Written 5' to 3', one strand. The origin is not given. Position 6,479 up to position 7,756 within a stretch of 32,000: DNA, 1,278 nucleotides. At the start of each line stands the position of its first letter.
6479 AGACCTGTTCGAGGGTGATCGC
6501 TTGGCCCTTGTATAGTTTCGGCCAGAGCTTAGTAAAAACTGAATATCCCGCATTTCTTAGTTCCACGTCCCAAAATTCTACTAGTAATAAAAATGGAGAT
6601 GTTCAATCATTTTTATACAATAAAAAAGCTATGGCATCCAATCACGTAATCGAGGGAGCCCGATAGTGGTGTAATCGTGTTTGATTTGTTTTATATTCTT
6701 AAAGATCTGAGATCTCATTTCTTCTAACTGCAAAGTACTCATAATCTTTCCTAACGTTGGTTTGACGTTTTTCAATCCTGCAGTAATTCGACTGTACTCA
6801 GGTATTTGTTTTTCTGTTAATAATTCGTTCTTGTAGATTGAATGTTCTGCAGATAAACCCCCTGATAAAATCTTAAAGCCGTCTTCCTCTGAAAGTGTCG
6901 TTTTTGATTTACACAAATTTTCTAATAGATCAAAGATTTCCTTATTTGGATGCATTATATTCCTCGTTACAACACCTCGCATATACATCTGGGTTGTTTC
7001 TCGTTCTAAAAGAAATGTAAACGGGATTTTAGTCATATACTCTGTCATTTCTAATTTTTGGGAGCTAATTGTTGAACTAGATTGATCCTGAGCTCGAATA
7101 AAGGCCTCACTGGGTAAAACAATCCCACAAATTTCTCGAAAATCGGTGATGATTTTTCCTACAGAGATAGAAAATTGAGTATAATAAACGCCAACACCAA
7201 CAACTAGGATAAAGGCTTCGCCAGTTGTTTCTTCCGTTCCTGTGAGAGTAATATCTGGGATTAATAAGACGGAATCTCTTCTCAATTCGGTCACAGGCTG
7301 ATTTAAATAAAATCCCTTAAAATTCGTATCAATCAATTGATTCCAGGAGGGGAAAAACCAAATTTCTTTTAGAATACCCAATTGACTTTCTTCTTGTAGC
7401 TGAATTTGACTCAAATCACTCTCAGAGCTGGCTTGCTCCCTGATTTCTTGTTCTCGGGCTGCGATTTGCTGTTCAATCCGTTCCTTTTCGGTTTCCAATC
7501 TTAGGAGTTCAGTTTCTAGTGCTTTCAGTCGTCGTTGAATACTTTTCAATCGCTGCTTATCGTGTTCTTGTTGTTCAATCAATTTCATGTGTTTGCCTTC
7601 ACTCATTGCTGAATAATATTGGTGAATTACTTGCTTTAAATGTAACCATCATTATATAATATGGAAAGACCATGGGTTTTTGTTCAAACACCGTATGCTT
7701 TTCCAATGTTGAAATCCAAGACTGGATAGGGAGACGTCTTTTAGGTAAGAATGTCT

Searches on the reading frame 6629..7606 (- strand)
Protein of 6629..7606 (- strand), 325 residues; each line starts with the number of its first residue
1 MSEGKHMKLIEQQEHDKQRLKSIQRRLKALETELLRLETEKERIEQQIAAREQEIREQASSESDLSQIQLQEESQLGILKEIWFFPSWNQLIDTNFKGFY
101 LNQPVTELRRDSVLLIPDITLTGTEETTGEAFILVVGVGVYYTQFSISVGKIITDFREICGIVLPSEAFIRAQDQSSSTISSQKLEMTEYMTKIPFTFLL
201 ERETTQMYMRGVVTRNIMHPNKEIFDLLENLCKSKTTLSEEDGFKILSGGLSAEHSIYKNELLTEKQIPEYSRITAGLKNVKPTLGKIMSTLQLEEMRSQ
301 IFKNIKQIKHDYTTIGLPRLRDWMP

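Call 69: find_homologous_proteins(query=window:6629-7606:-, max_evalue=0.001)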
Query window:6629-7606:- (325 aa): 94 proteins with E <= 0.001 among 2706 candidates.
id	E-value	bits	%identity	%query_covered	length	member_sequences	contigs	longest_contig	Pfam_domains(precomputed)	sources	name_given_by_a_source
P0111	4.5e-191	652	92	100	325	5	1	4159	-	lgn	-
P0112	5.0e-91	323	54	80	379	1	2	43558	-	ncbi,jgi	ncbi:MAG: hypothetical protein ACTSPV_10265 [Candidatus Hodarchaeales archaeon]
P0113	1.5e-89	318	49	97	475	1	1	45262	-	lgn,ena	-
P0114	2.4e-89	318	50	95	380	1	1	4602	-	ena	-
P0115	4.9e-89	317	50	97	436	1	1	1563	-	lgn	-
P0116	5.3e-89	317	53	80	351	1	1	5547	-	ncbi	ncbi:MAG: hypothetical protein ACFFDT_13555 [Candidatus Hodarchaeota archaeon]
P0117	2.6e-88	314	56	78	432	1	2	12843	PF23598.2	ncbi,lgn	-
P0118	2.7e-88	314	54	78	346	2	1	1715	-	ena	-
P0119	8.8e-88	313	47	93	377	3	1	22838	-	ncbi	-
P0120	9.3e-88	312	54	81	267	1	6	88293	-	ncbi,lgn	ncbi:MAG: hypothetical protein ACFFB2_16960 [Promethearchaeota archaeon]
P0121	1.0e-87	312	49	95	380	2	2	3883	-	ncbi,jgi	ncbi:MAG: hypothetical protein ACW964_10045 [Candidatus Hodarchaeales archaeon]|jgi:hypothetical pro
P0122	1.2e-87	312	50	92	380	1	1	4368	-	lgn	-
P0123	9.2e-87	309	50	94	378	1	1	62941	-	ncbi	ncbi:MAG: hypothetical protein ACFFB5_22895 [Promethearchaeota archaeon]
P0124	1.1e-86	309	50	94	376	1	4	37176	-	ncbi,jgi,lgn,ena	-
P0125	1.5e-86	309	49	95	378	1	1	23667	-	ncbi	ncbi:MAG: hypothetical protein ACFFC6_05675 [Promethearchaeota archaeon]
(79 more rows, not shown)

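Call 87: search_protein_families(library=pfam, proteins=[window:6629-7606:-], max_evalue=0.01)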
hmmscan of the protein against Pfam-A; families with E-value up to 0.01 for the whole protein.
window:6629-7606:- (325 aa): 1 family
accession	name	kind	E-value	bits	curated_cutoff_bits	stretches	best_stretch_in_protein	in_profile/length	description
PF13851.11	GAS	-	0.0057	16.5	32.3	1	8-59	75-126/200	Growth-arrest specific micro-tubule binding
